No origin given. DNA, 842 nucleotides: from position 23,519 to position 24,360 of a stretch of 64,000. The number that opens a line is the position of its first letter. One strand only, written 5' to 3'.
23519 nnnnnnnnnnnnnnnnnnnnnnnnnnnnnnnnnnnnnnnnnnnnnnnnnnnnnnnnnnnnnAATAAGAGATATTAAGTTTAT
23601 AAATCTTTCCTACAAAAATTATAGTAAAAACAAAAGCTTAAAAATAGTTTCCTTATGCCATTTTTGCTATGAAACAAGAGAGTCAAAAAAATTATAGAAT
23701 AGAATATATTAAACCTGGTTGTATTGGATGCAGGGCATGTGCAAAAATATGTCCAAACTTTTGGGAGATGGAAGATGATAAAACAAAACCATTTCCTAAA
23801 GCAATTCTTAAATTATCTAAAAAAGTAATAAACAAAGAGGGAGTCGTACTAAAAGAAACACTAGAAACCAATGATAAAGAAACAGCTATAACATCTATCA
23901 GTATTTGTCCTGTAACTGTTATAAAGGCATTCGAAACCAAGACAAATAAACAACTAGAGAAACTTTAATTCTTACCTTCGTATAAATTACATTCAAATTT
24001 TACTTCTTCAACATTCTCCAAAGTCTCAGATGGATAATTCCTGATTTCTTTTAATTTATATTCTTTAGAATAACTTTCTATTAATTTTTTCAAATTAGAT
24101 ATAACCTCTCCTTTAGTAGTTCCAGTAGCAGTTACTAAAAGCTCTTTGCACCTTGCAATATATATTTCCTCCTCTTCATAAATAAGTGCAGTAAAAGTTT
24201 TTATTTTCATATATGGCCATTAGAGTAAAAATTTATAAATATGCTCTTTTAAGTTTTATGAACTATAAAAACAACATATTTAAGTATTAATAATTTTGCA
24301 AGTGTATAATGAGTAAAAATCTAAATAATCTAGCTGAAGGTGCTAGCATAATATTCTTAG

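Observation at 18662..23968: Two cobalamin-dependent radical SAM enzymes plus a dedicated ferredoxin flank an uncharacterised helical protein next to the phosphonate/glycan genes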

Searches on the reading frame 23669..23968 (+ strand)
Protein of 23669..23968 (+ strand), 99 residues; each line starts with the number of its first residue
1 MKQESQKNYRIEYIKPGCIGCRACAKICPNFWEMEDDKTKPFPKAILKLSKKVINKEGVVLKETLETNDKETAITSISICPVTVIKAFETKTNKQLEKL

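Call 4: search_protein_families(library=pfam, proteins=[window:23669-23968:+], max_evalue=0.01)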
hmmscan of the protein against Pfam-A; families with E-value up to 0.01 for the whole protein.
window:23669-23968:+ (99 aa): 13 families
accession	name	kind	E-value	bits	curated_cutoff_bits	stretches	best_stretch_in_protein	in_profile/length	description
PF13370.11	Fer4_13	-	2.9e-07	31.5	24.5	1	17-40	5-28/58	4Fe-4S single cluster domain of Ferredoxin I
PF13459.11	Fer4_15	-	6e-06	27.3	22.4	1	18-86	8-65/66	4Fe-4S single cluster domain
PF12838.12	Fer4_7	-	2.6e-05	25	27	1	18-41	2-25/52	4Fe-4S dicluster domain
PF13237.11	Fer4_10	-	0.00017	21.9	25.5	1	15-30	6-21/53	4Fe-4S dicluster domain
PF13534.11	Fer4_17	-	0.00019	22.3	22.2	1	18-48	2-32/61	4Fe-4S dicluster domain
PF14697.11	Fer4_21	-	0.00021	21.8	35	1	7-29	30-52/59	4Fe-4S dicluster domain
PF12797.12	Fer4_2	-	0.00064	20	24.5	1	14-29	6-21/22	4Fe-4S binding domain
PF13187.11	Fer4_9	-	0.0017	18.8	27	1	17-30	36-49/52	4Fe-4S dicluster domain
PF12837.12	Fer4_6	-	0.0019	18.5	25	1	18-29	9-20/24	4Fe-4S binding domain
PF12800.12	Fer4_4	-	0.0024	18.5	24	1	18-29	4-15/17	4Fe-4S binding domain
PF13183.11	Fer4_8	-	0.0025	18.8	27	1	18-48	5-35/68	4Fe-4S dicluster domain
PF00037.32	Fer4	-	0.0029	17.8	21.1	1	18-30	8-20/24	4Fe-4S binding domain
PF13484.11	Fer4_16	-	0.0092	17.2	30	0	14-29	49-64/66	4Fe-4S double cluster binding domain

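Call 9: search_protein_families(library=ncbifam, proteins=[window:23669-23968:+], max_evalue=0.01)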
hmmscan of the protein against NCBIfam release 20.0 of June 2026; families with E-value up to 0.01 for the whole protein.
window:23669-23968:+ (99 aa): 10 families
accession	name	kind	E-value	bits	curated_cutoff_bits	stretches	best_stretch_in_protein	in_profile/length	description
TIGR02936.1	fdxN_nitrog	equivalog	0.00038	20.5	80.55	1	14-30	68-84/91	ferredoxin III, nif-specific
NF040864.1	HgcB_ferredoxin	equivalog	0.0012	18.7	99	1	11-36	9-35/93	mercury methylation ferredoxin HgcB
NF004541.0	PRK05888.2-2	equivalog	0.0021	17.9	217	1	11-44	56-90/168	NADH-quinone oxidoreductase subunit NuoI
NF043039.1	HgcAB_like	equivalog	0.0026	17.4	285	1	5-39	289-324/350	HgcAB-like fusion protein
TIGR01971.1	NuoI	subfamily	0.0026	17.4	113.05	0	15-38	41-65/121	NADH-quinone oxidoreductase, chain I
NF004616.0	PRK05950.1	subfamily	0.0032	16.7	228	1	17-54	148-183/238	succinate dehydrogenase iron-sulfur subunit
NF007205.0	PRK09626.1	equivalog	0.0036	17.3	93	1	15-40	52-78/105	2-oxoglutarate-acceptor oxidoreductase subunit OorD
NF058577.1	FdxA_fam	equivalog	0.0039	17.3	65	0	8-29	30-49/52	4Fe-4S ferredoxin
NF004545.0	PRK05888.3-1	equivalog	0.0046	16.7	229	1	8-31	58-81/154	NADH-quinone oxidoreductase subunit NuoI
TIGR01944.1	rnfB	subfamily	0.0061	16.1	68.7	0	3-29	99-126/190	RnfABCDGE type electron transport complex subunit B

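Call 93: search_protein_families(library=padloc, proteins=[window:23669-23968:+], max_evalue=0.01)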
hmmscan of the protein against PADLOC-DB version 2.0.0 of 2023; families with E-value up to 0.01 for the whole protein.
window:23669-23968:+ (99 aa): 0 families

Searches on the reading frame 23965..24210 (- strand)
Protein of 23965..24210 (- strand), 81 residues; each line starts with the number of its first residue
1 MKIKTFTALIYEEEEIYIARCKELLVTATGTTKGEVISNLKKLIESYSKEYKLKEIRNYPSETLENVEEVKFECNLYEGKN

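Call 4: search_protein_families(library=pfam, proteins=[window:23965-24210:-], max_evalue=0.01)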
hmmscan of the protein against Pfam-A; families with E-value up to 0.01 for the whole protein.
window:23965-24210:- (81 aa): 1 family
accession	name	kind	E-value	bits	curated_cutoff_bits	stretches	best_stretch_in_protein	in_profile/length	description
PF12910.14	PHD_like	-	0.0027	18.2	27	1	12-55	64-106/141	Antitoxin of toxin-antitoxin, RelE / RelB, TA system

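Call 93: search_protein_families(library=padloc, proteins=[window:23965-24210:-], max_evalue=0.01)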
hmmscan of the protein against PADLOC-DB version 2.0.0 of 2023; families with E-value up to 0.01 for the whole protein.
window:23965-24210:- (81 aa): 0 families

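Call 94: search_protein_families(library=phrogs, proteins=[window:23965-24210:-], max_evalue=0.001)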
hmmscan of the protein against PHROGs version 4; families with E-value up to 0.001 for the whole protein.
window:23965-24210:- (81 aa): 0 families
